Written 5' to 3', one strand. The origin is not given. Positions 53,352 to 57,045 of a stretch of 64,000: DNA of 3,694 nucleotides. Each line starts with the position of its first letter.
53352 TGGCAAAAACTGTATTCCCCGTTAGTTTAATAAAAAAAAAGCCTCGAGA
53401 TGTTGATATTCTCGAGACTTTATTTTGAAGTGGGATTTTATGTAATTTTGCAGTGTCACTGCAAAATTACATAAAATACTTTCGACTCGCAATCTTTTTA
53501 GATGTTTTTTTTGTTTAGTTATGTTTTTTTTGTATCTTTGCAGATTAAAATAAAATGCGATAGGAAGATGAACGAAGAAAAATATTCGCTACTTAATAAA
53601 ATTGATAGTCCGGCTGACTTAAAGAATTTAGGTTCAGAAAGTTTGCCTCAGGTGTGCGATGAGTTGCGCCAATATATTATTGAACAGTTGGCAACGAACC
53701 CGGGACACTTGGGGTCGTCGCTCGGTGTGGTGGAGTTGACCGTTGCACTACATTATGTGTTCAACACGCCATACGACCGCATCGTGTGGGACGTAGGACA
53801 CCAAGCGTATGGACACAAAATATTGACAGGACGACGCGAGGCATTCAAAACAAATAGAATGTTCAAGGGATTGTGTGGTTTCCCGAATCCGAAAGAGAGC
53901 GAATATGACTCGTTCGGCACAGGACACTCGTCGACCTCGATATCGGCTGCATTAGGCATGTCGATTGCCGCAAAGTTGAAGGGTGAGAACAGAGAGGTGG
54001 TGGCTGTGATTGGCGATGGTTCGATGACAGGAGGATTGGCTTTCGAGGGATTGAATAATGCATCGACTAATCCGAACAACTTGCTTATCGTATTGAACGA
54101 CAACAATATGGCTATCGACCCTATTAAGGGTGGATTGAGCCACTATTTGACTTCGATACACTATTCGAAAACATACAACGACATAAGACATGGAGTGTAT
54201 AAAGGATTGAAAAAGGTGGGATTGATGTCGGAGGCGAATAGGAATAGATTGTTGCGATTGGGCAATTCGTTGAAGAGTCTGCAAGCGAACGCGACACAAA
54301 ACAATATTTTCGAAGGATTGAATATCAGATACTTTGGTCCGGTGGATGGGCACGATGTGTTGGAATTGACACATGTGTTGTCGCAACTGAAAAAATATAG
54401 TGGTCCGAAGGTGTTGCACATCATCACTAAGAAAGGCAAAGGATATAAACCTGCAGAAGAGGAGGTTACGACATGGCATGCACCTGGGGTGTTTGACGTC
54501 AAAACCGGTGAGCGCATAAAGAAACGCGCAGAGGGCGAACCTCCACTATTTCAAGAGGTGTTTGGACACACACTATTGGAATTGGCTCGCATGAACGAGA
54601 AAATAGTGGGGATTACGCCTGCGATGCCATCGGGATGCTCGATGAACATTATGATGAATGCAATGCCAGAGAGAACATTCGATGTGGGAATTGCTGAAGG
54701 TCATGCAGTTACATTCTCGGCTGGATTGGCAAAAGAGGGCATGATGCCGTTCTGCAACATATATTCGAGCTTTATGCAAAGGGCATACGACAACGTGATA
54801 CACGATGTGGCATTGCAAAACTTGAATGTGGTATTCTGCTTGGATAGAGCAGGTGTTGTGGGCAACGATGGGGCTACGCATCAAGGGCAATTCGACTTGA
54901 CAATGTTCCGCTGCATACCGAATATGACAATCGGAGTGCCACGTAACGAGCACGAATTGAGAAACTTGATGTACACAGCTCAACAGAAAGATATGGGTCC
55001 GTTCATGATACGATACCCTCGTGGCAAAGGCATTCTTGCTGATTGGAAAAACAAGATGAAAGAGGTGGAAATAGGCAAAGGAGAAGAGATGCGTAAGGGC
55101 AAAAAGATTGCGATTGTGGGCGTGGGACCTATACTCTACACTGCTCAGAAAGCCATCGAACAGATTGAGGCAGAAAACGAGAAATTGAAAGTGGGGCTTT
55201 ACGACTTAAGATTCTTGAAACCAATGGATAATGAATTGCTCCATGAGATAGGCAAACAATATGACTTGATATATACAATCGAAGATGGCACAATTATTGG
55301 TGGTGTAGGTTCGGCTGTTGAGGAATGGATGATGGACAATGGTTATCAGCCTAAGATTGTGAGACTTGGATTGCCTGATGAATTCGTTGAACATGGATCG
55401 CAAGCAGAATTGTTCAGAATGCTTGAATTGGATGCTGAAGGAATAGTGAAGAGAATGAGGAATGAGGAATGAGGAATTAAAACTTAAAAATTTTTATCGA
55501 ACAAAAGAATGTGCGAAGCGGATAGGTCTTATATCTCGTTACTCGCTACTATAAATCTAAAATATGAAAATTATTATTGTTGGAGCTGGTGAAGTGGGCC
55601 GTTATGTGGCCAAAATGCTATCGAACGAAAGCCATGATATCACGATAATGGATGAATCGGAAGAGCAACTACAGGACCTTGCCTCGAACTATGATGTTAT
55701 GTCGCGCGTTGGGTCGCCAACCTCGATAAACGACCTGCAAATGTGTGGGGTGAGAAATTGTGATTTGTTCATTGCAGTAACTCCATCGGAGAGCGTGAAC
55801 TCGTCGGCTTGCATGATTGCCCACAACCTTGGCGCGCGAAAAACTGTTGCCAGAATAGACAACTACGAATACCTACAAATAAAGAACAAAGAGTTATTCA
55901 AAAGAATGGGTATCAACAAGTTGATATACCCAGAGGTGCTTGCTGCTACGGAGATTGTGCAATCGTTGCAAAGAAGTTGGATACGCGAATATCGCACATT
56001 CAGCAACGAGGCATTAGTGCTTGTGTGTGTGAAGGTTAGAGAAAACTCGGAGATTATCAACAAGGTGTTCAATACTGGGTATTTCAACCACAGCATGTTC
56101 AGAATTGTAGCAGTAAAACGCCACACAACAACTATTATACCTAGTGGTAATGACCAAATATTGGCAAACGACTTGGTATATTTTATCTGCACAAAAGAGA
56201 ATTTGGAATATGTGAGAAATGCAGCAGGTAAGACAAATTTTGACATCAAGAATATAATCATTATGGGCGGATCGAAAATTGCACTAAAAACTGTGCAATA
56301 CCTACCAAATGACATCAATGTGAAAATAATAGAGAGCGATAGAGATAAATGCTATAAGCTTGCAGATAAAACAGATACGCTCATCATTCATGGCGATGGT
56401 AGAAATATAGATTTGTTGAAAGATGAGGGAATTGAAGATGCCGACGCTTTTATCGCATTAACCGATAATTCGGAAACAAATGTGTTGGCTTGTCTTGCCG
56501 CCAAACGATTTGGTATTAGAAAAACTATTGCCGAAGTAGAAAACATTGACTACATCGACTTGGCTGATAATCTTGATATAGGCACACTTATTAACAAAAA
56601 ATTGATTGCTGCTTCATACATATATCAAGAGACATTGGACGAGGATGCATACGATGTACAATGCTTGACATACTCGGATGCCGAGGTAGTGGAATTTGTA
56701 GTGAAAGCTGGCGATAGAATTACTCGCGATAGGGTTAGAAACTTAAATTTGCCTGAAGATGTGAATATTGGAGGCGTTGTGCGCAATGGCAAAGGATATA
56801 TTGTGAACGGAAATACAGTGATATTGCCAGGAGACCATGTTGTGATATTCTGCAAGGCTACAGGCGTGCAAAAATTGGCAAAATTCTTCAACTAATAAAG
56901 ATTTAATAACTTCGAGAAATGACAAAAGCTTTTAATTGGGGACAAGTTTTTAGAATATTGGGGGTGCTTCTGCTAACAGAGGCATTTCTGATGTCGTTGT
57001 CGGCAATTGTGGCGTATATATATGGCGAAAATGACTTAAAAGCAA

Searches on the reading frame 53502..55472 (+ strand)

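Call 35: search_protein_families(library=pfam, proteins=[window:53502-55472:+], max_evalue=0.00001)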
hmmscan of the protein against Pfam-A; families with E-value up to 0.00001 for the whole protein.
window:53502-55472:+ (656 aa): 3 families
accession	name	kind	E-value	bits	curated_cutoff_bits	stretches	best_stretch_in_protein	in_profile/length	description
PF13292.11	DXP_synthase_N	-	3.3e-110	368.1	21.2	1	31-309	1-274/274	1-deoxy-D-xylulose-5-phosphate synthase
PF02779.29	Transket_pyr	-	1.4e-38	132.7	27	1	351-508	6-170/174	Transketolase, pyrimidine binding domain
PF02780.25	Transketolase_C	-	1.4e-25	90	25.9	1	525-648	1-124/124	Transketolase, C-terminal domain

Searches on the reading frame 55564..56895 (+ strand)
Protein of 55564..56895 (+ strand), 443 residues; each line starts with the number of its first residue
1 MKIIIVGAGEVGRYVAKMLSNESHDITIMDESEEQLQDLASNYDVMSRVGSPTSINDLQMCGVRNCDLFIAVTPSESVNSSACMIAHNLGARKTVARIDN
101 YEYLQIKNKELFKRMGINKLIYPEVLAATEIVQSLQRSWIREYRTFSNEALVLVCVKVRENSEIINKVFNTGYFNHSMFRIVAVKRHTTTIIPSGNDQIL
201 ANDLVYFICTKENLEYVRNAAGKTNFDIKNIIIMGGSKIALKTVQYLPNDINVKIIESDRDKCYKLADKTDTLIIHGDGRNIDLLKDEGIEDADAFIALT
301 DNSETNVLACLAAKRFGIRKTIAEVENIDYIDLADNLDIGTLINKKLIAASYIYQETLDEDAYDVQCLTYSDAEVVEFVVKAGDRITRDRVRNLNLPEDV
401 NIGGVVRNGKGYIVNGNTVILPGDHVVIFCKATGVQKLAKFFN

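Call 35: search_protein_families(library=pfam, proteins=[window:55564-56895:+], max_evalue=0.00001)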
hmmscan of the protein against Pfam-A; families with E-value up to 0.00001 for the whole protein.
window:55564-56895:+ (443 aa): 6 families
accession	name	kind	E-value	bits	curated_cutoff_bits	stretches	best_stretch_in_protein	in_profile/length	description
PF02254.24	TrkA_N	-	3e-46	157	23.8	2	231-344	1-115/116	TrkA-N domain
PF02080.26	TrkA_C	-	1.1e-23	83.3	27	2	375-442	1-70/71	TrkA-C domain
PF13241.12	NAD_binding_7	-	6.9e-09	36.7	22.1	0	2-101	9-95/104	Putative NAD(P)-binding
PF01488.26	Shikimate_DH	-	2.1e-08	34.8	24.3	1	2-86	14-96/138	Shikimate / quinate 5-dehydrogenase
PF02558.23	ApbA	-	3.6e-08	33.6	22.2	0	3-100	1-101/150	Ketopantoate reductase PanE/ApbA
PF03435.24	Sacchrp_dh_NADP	-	1.6e-07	32.1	25.1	0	3-48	1-51/129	Saccharopine dehydrogenase NADP binding domain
